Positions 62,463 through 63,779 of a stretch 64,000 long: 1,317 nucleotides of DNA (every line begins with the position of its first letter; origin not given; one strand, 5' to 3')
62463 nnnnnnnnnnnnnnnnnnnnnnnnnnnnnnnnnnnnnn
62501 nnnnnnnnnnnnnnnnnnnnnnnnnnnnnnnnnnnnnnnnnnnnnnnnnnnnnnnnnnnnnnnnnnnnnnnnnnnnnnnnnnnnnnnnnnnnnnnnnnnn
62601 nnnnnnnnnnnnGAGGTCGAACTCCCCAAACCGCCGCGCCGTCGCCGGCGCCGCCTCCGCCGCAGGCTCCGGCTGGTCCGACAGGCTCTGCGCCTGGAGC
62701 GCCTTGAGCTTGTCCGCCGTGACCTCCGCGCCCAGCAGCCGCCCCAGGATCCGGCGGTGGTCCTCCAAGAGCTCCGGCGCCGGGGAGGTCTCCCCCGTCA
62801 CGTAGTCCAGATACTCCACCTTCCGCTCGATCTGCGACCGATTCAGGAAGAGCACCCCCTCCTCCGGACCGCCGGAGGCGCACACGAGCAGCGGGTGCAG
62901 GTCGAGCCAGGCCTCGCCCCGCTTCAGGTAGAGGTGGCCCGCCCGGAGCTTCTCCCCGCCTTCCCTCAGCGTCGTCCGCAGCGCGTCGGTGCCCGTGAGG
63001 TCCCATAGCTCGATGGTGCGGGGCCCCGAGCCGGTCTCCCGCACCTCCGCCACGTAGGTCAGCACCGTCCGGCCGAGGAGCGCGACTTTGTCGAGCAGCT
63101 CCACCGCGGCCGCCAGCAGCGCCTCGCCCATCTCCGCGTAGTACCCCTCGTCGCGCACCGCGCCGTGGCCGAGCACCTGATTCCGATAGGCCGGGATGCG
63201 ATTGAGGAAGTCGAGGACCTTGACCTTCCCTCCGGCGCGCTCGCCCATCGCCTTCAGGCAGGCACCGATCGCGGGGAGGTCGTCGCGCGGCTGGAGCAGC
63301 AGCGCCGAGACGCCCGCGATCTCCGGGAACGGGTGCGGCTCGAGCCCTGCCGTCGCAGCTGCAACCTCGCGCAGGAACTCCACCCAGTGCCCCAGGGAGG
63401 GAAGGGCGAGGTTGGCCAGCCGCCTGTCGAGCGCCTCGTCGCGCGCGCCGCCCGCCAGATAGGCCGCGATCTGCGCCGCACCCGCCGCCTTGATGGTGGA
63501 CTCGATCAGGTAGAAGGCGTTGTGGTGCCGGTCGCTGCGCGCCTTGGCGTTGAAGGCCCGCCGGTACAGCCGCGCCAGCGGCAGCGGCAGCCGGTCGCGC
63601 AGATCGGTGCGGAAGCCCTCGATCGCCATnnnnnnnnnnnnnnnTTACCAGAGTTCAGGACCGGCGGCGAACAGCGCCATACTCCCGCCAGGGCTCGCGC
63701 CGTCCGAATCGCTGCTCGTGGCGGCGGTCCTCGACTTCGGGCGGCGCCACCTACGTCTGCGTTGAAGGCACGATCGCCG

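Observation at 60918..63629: Second Ser/Thr kinase with an uncharacterised ~330-aa N-terminal domain and a truncated two-blade WD40 tail carrying near-identical tandem DNA repeats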

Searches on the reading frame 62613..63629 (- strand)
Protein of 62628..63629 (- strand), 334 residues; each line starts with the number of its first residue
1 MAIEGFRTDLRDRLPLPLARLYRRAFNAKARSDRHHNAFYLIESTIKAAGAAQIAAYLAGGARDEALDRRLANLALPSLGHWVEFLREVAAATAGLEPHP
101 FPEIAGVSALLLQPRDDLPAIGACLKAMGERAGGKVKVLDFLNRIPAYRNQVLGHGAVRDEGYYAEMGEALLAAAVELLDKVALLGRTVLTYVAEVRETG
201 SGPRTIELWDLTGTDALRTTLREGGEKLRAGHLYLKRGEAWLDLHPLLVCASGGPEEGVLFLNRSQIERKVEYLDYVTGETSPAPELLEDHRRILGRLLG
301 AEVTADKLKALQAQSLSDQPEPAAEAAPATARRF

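Call 7: search_protein_families(library=pfam, proteins=[window:62628-63629:-], max_evalue=10)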
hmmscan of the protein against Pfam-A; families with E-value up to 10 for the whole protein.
seq(334 aa): 0 families

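Call 10: find_homologous_proteins(query=window:62688-63629:-, max_evalue=0.001)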
Query seq(314 aa): 8000 candidates shared short words with the query, none scored E <= 0.001.

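Call 11: search_solved_structures(query=window:62688-63629:-, max_evalue=10)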
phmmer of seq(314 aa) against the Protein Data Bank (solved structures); distinct sequences matched with E-value up to 10: 3.
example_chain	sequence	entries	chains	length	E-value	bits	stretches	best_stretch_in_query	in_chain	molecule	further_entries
6wnx_A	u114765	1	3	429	1.4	11.3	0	190-223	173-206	F-box/WD repeat-containing protein 11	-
9esh_K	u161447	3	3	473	1.4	11.3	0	199-248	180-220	Pre-mRNA-splicing factor prp5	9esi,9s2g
3jb9_K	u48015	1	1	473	1.6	11.1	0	199-248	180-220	Pre-mRNA-splicing factor prp5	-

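Call 20: search_protein_representatives(protein=window:62628-63629:-)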
Query: 334 residues. Proteins with E-value up to 0.001 (for the whole library): 1018; up to 1e-10: 630; up to 1e-30: 190. The best 150 are listed.
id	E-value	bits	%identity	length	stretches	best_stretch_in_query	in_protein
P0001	9.7e-171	583.5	84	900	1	5-334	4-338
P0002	2.0e-141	487.2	72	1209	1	4-334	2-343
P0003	1.0e-110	386.3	58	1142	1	4-333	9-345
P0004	4.0e-108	377.8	60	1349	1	5-332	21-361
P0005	7.5e-103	360.5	56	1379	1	5-331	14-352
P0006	5.0e-93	328.2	37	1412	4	9-283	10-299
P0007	2.4e-74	266.8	52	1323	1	5-299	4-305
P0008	1.1e-70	254.7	47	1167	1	5-334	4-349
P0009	4.3e-62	226.5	45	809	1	4-303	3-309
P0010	1.6e-44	168.8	40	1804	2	6-323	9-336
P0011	6.8e-44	166.7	41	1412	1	9-324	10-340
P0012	8.1e-44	166.5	39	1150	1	7-326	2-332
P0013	5.9e-42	160.4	55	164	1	1-156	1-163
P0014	1.2e-41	159.4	42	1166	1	8-309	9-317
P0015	1.5e-41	159.0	40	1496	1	12-330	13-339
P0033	4.5e-39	150.9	41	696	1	9-329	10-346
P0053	8.3e-38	146.7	38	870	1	9-298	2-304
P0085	3.7e-36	141.3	38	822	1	6-331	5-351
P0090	4.8e-36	140.9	36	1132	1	8-295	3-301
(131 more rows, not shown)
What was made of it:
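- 1018 representatives at E<=1e-3 and 190 at <=1e-30 (call 20).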

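Call 26: find_homologous_proteins(query=A1, max_evalue=0.00001)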
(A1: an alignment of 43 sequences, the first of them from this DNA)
Query A1 (43 sequences) (339 aa, profile of the alignment): 1 proteins with E <= 0.00001 among 8000 candidates.
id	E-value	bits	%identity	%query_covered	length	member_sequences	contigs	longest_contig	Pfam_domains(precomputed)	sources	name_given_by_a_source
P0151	1.9e-76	276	35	66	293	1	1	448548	-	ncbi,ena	-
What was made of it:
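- Tried and rejected: The word-indexed protein search found nothing with the N-domain alone (call 10) and only one hit with the family profile (call 26).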

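Call 30: find_related_loci(query=window:62628-63629:-, collection=genome_contigs, flank=8000)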
Query window:62628-63629:- (334 aa) in genome_contigs; peptide patterns used: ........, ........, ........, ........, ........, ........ (x = any residue, [..] = any of these).
538 stretches matched a pattern; 2 encode a relative of the query (tblastn E <= 1e-3); 2 distinct loci.
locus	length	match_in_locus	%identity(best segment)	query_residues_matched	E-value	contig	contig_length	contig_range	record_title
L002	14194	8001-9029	69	3-334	5e-150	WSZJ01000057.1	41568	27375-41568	MAG: Planctomycetota bacterium isolate X3_MetaBAT.40 scaffold_1304, whole genome shotgun sequence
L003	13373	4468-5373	32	14-300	2e-29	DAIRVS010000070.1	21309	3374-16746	MAG TPA_asm: Myxococcota bacterium isolate CTOTU29481 NODE_1513_length_21309_cov_8.777407, whole genome shotgun sequence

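Call 35: predict_structure(alignment_id=A1)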
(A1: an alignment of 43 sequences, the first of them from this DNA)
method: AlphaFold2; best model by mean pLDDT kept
length: 339 residues; sequences in the alignment: 43
mean_pLDDT: 93.3   pTM: 0.92
mean pLDDT of the five models: 93.3, 92.6, 92.2, 92.2, 91.8
residues with pLDDT >= 90: 288; 70-90: 35; 50-70: 15; < 50: 1
segments of 3 or more residues with pLDDT < 50: none
pLDDT, mean of each block of 10 residues (from residue 1): 87 98 98 98 99 98 96 96 98 96 98 98 96 92 96 84 97 98 98 94 91 97 91 97 98 96 78 96 94 96 95 92 72 60
secondary structure, 60 per line:
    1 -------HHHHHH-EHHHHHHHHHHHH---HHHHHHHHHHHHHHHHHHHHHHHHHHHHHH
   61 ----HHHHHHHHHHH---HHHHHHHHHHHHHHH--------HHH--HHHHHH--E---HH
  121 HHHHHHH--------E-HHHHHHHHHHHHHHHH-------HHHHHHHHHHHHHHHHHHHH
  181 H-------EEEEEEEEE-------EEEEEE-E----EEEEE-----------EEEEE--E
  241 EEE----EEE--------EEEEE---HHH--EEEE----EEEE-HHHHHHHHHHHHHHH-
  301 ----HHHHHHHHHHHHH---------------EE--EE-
elements in order: H8-13 H16-27 H31-60 H65-75 H79-93 H107-112 H119-127 H138-153 H161-181 E189-197 E205-210 E217-221 E233-237 E240-243 E248-250 E259-263 E272-275 E280-283 H285-299 H305-317
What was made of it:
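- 62778..63071 (-): aa 187-284: beta-rich subdomain, an OB-like small barrel. AF2 strands at 189-283, pLDDT >90 (call 35).
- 62628..62777 (-): aa 285-334: two helices and a linker joining the N-domain to the kinase. Model (call 35).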

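Call 42: search_protein_families(library=pfam, proteins=[P0002, P0003, P0004, P0006, P0009, P0033, P0053, P0085, P0090], max_evalue=0.001)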
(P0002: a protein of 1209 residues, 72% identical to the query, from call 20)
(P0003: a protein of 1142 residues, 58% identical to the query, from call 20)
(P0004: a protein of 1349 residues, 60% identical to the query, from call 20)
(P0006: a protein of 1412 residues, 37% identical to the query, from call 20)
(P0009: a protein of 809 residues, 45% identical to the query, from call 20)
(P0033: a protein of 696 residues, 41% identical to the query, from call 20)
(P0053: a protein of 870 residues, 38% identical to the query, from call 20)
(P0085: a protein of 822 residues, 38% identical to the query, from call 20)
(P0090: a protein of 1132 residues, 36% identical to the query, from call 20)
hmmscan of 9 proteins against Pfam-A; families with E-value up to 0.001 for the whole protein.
P0002 (1209 aa): 6 families
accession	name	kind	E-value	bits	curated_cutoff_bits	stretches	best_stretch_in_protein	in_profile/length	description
PF00069.31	Pkinase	-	9.7e-40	137.1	31.7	2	495-646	102-257/263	Protein kinase domain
PF07714.23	PK_Tyr_Ser-Thr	-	5.4e-29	101.7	23.1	1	348-646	3-254/258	Protein tyrosine and serine/threonine kinase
PF01636.29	APH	-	5e-10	40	23.2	1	359-540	12-199/239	Phosphotransferase enzyme family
PF17667.7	Pkinase_fungal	-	3.5e-06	26.4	24.1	1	492-564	287-365/387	Fungal protein kinase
PF14559.12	TPR_19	-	7e-05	23.5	25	1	770-804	2-36/68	Tetratricopeptide repeat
PF03109.22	ABC1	-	0.00038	20.1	22.9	0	503-539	179-215/244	ABC1 atypical kinase-like domain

P0003 (1142 aa): 3 families
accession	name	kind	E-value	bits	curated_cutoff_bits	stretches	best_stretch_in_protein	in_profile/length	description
PF00069.31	Pkinase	-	4.4e-42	144.7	31.7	1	351-637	3-258/263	Protein kinase domain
PF07714.23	PK_Tyr_Ser-Thr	-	2.9e-32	112.4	23.1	1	353-631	5-249/258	Protein tyrosine and serine/threonine kinase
PF17667.7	Pkinase_fungal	-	0.00019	20.8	24.1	1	483-556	288-370/387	Fungal protein kinase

P0004 (1349 aa): 8 families
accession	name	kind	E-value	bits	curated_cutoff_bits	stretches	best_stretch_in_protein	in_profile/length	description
PF00069.31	Pkinase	-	7.2e-38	130.9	31.7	2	517-672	102-258/263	Protein kinase domain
PF07714.23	PK_Tyr_Ser-Thr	-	8.1e-27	94.6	23.1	1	368-671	3-253/258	Protein tyrosine and serine/threonine kinase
PF07719.23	TPR_2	-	2.1e-16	59.1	27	0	806-831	6-31/34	Tetratricopeptide repeat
PF01636.29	APH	-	3.9e-09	37.1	23.2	1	396-563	26-199/239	Phosphotransferase enzyme family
PF00515.34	TPR_1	-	4.2e-09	36.3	27.8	0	806-831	6-31/34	Tetratricopeptide repeat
PF13424.12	TPR_12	-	9.1e-09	35.8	30.1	0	805-855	6-58/77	Tetratricopeptide repeat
PF13181.12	TPR_8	-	2.6e-05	24.5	25.7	0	1043-1072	3-32/34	Tetratricopeptide repeat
PF17667.7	Pkinase_fungal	-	5.5e-05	22.5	24.1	1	520-588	293-366/387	Fungal protein kinase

P0006 (1412 aa): 0 families

P0009 (809 aa): 5 families
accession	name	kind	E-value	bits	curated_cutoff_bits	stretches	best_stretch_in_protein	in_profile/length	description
PF14516.12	AAA_35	-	2.4e-70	237.4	27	1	479-805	5-330/331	AAA-like domain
PF13676.11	TIR_2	-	1.2e-18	68.1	28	1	327-440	4-107/122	TIR domain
PF13401.12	AAA_22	-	1.2e-07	32.5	27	1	504-632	4-110/130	AAA domain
PF13191.12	AAA_16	-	7.3e-06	27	32.6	1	495-613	14-144/167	AAA ATPase domain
PF01582.25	TIR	-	0.00021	21.6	21.3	1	332-409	11-89/179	TIR domain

P0033 (696 aa): 3 families
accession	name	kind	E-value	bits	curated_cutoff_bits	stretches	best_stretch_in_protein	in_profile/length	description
PF14516.12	AAA_35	-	4.3e-75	253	27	1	365-692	2-330/331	AAA-like domain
PF13401.12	AAA_22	-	4.8e-05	24.1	27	1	392-525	4-111/130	AAA domain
PF13191.12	AAA_16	-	0.00042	21.3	32.6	0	389-448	19-83/167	AAA ATPase domain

P0053 (870 aa): 0 families

P0085 (822 aa): 5 families
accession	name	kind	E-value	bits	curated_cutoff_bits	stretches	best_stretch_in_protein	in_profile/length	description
PF14516.12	AAA_35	-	8.6e-72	242.2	27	1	511-786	2-275/331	AAA-like domain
PF13676.11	TIR_2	-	5.8e-18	66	28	1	367-482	7-116/122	TIR domain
PF13401.12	AAA_22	-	1.8e-06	28.7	27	1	538-665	4-109/130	AAA domain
PF01582.25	TIR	-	5.8e-06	26.6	21.3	1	364-477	9-131/179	TIR domain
PF13191.12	AAA_16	-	2.5e-05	25.3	32.6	1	529-647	14-144/167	AAA ATPase domain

P0090 (1132 aa): 9 families
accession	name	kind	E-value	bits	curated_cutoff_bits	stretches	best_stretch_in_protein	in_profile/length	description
PF13424.12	TPR_12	-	2.5e-26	92.1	30.1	3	756-828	3-77/77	Tetratricopeptide repeat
PF00515.34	TPR_1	-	5.6e-11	42.2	27.8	0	796-827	1-32/34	Tetratricopeptide repeat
PF13374.12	TPR_10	-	1.1e-10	41.6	27.5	1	795-829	1-35/42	Tetratricopeptide repeat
PF07719.23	TPR_2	-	1.3e-08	34.7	27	0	796-826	1-31/34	Tetratricopeptide repeat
PF13181.12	TPR_8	-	1.6e-06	28.2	25.7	0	796-828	1-33/34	Tetratricopeptide repeat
PF10602.15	RPN7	-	2.1e-05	24.7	29.6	0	839-942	39-139/174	26S proteasome subunit RPN7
PF14559.12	TPR_19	-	0.00012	22.8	25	0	510-551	6-47/68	Tetratricopeptide repeat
PF12895.13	ANAPC3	-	0.00042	21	27.2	0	849-902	2-49/82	Anaphase-promoting complex, cyclosome, subunit 3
PF13431.12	TPR_17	-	0.00044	20.8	24.4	0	517-536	1-20/34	Tetratricopeptide repeat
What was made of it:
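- The same module sits in the effector position of TIR/AAA_35 proteins (call 42).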

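Call 47: search_solved_structures(query=A1, max_evalue=10, show_alignments=3)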
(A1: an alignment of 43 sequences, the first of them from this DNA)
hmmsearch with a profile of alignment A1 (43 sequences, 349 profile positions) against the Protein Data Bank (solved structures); distinct sequences matched with E-value up to 10: 1.
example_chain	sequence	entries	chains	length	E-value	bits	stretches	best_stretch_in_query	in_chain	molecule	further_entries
10lm_Y1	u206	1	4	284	0.77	12.3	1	239-300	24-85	FlaA2 associated protein B0STF2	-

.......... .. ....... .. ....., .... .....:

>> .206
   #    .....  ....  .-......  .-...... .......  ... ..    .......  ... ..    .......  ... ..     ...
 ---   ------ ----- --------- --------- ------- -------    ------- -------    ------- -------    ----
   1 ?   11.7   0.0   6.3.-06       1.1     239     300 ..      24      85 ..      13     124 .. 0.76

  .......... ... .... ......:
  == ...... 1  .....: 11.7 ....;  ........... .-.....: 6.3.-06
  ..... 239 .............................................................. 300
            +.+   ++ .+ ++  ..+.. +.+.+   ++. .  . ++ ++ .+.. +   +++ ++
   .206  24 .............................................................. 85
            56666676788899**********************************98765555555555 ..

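Call 49: fold_search(model_id=the predicted structure, library=pdb)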
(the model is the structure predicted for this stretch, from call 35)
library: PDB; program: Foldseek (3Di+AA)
matches with E <= 10: 493; with E <= 0.001: 0
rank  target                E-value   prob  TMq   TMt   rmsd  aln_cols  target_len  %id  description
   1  8qta                  5.5e-02  0.23  0.12  0.10  17.7       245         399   13  Cryo-EM structure of Streptococcus pneumoniae NADPH oxidase F397A mutant in complex with NADPH (released 2024-07-24)
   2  8qt6                  7.0e-02  0.20  0.12  0.10  19.9       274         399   10  Cryo-EM structure of Streptococcus pneumoniae NADPH oxidase (released 2024-07-24)
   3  7yzn                  1.0e-01  0.13  0.12  0.10  16.2       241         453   15  Structure of C-terminally truncated aIF5B from Pyrococcus abyssi complexed with GTP (released 2022-06-29)
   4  7pwg_A                1.2e-01  0.75  0.13  0.17  14.3       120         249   13  Cryo-EM structure of large subunit of Giardia lamblia ribosome at 2.7 A resolution (released 2022-04-20)
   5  8pv1_LA               1.5e-01  0.54  0.13  0.21  15.3       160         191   11  Chaetomium thermophilum pre-60S State 6 - pre-5S rotation - L1 intermediate - composite structure (released 2023-11-15)
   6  8osi                  1.6e-01  0.09  0.11  0.09  16.1       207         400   10  Genetically encoded green ratiometric calcium indicator FNCaMP in calcium-bound state (released 2023-05-24)
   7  8rl2_LA               1.8e-01  0.54  0.14  0.21  15.2       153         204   12  Human pre-60S - State 5 (released 2025-01-15)
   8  8rxh_LA               2.0e-01  0.63  0.13  0.16  13.9       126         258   13  CRYO-EM STRUCTURE OF LEISHMANIA MAJOR 80S RIBOSOME WITH A/P/E-site tRNA AND mRNA : PARENTAL STRAIN (released 2024-05-15)
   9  8g5y_LA               2.5e-01  0.63  0.13  0.17  14.2       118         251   13  mRNA decoding in human is kinetically and structurally distinct from bacteria (IC state) (released 2023-04-19)
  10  9h3g_BQ               2.5e-01  0.47  0.13  0.18  15.2       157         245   11  Structure of the Arabidopsis thaliana 80S ribosome in complex with P- and E-site tRNAs and mRNA (released 2026-02-04)
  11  4ncn_B                2.5e-01  0.11  0.09  0.09  15.8       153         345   16  Crystal structure of eukaryotic translation initiation factor eIF5B (517-858) from Chaetomium thermophilum in complex  (released 2014-07-09)
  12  8q87_BA               2.7e-01  0.66  0.14  0.18  14.3       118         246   14  Structure of the G. gallus 80S rotated ribosome in complex with eEF2 and SERBP1 (released 2024-08-28)
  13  7ls1_D2               2.7e-01  0.44  0.13  0.17  15.1       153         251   11  80S ribosome from mouse bound to eEF2 (Class II) (released 2021-11-03)
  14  3q8d_A                2.8e-01  0.28  0.13  0.17  11.9       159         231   14  E. coli RecO complex with SSB C-terminus (released 2011-05-04)
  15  1yup_H                3.2e-01  0.21  0.12  0.24  14.6       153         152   13  Reindeer beta-lactoglobulin (released 2006-02-14)
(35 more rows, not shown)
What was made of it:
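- Foldseek finds nothing significant (call 49).
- Tried and rejected: Foldseek against PDB gave nothing significant (call 49).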

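Call 54: search_protein_families(library=pfam, alignment_id=A1, max_evalue=10)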
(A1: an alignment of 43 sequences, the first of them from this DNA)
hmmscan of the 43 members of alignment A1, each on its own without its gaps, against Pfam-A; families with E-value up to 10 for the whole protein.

A. member 1, seq(339 aa): 0 families

B. families by the number of members that match (of 43 scanned): 11 families
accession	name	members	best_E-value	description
PF22047.1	RecJ_C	1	0.0007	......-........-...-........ exonuclease RecJ C-terminal domain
PF19380.4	DUF5955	1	0.05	Family of unknown function (DUF5955)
PF01344.31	Kelch_1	1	0.051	Kelch motif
PF22293.1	ANXE1_4th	1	0.082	Annexin E1, fourth repeat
PF06223.18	Phage_tail_T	1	0.1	Minor tail protein T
PF12723.13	DUF3809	1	0.15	Protein of unknown function (DUF3809)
PF24361.1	DUF7517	1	0.16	Domain of unknown function (DUF7517)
PF12610.13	SOCS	1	0.17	Suppressor of cytokine signalling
PF17071.10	Capsid_VP7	1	0.18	Outer capsid protein VP7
PF13713.11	BRX_N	1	0.33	Transcription factor BRX N-terminal domain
PF06724.16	DUF1206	1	0.34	Domain of Unknown Function (DUF1206)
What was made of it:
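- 63072..63629 (-): aa 1-186: predicted HEPN-type helical bundle. Helices 16-26, 31-60, an insert, then 138-153 and 161-181. No Pfam hit (calls 7, 54).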

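Call 64: search_protein_families(library=pfam, proteins=[L002:7821-11630:+, L002:6994-7836:+, L002:6095-7075:+, L002:11669-14137:-, L003:4309-7152:+, L003:1905-4430:+, L003:7208-9280:+, L003:9255-11111:-], max_evalue=0.001)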
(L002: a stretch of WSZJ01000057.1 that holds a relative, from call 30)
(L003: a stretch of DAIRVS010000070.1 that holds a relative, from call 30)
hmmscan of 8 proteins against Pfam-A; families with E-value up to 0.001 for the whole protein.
L002:7821-11630:+ (1269 aa): 6 families
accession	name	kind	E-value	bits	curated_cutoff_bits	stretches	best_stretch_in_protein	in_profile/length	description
PF00069.31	Pkinase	-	1.1e-39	136.9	31.7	2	555-706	102-257/263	Protein kinase domain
PF07714.23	PK_Tyr_Ser-Thr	-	5.9e-29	101.6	23.1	1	408-706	3-254/258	Protein tyrosine and serine/threonine kinase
PF01636.29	APH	-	5.3e-10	39.9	23.2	1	419-600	12-199/239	Phosphotransferase enzyme family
PF17667.7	Pkinase_fungal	-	3.7e-06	26.3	24.1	1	552-624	287-365/387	Fungal protein kinase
PF14559.12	TPR_19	-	7.4e-05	23.4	25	1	830-864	2-36/68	Tetratricopeptide repeat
PF03109.22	ABC1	-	0.00041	20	22.9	0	563-599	179-215/244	ABC1 atypical kinase-like domain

L002:6994-7836:+ (280 aa): 0 families

L002:6095-7075:+ (326 aa): 0 families

L002:11669-14137:- (822 aa): 3 families
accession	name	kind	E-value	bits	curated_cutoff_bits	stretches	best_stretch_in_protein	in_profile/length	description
PF07719.23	TPR_2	-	3.2e-08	33.5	27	0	9-41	2-34/34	Tetratricopeptide repeat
PF07607.17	DUF1570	-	9.7e-05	23.1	22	1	675-784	4-117/129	Protein of unknown function (DUF1570)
PF13174.12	TPR_6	-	0.00041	21.3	26.3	0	245-271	1-27/33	Tetratricopeptide repeat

L003:4309-7152:+ (947 aa): 2 families
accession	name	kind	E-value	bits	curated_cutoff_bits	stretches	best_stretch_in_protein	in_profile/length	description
PF07719.23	TPR_2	-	4.1e-05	23.8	27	0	650-676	1-27/34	Tetratricopeptide repeat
PF00515.34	TPR_1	-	0.00068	19.8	27.8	0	650-676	1-27/34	Tetratricopeptide repeat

L003:1905-4430:+ (841 aa): 0 families

L003:7208-9280:+ (690 aa): 10 families
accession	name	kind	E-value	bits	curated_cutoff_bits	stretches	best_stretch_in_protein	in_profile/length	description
PF00326.27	Peptidase_S9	-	6e-32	111.3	22.6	1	444-653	5-211/213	Prolyl oligopeptidase family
PF01738.24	DLH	-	2.3e-10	40.9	21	1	481-636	75-194/217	Dienelactone hydrolase family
PF02129.25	Peptidase_S15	-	1.1e-09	38.8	23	1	421-545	17-137/262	X-Pro dipeptidyl-peptidase (S15 family)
PF07859.19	Abhydrolase_3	-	3.2e-07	30.8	25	1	484-630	49-208/210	alpha/beta hydrolase fold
PF12697.13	Abhydrolase_6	-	7.7e-06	27.2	26.3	1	435-632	11-206/217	Alpha/beta hydrolase family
PF05448.18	AXE1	-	3e-05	23.4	21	1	499-633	172-311/321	Acetyl xylan esterase (AXE1)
PF12146.15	Hydrolase_4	-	0.00024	20.9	27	0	449-549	27-121/239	Serine aminopeptidase, S33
PF02230.22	Abhydrolase_2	-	0.00049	20.4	23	0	481-546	84-148/217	Phospholipase/Carboxylesterase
PF00561.26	Abhydrolase_1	-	0.00049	20.3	25.8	0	568-631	182-241/245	alpha/beta hydrolase fold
PF20434.5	BD-FAE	-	0.00051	20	26.8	0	446-607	40-211/215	BD-FAE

L003:9255-11111:- (618 aa): 0 families

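Call 79: list_cluster_members(proteins=[P0001, P0002, P0009, P0011, P0006, P0033])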
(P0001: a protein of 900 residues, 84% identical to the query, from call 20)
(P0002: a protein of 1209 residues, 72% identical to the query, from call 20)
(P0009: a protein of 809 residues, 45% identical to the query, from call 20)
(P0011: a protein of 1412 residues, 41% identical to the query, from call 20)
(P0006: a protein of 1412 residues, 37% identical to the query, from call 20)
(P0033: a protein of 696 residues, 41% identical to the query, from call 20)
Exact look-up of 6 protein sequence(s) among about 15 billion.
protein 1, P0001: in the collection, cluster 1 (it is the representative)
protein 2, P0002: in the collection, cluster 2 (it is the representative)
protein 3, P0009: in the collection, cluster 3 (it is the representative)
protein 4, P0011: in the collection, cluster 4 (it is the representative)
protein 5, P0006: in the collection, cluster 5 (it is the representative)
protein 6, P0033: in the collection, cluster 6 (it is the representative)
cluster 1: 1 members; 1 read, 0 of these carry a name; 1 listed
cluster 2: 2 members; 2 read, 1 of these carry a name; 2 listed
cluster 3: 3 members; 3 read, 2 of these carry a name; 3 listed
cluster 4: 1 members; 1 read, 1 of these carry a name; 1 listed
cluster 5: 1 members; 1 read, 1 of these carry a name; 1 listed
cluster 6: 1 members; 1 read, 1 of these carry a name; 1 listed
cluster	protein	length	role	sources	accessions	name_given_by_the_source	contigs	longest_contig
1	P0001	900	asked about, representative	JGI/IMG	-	-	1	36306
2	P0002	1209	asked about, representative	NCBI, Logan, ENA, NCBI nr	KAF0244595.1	MAG: serine/threonine protein [Planctomycetota bacterium]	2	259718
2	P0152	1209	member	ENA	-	-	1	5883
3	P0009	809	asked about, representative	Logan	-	-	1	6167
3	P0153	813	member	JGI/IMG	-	hypothetical protein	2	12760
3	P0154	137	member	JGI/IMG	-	hypothetical protein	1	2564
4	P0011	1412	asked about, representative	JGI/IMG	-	WD40 repeat protein/serine/threonine protein kinase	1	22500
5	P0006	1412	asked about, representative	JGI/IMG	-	hypothetical protein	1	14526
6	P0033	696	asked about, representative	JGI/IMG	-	hypothetical protein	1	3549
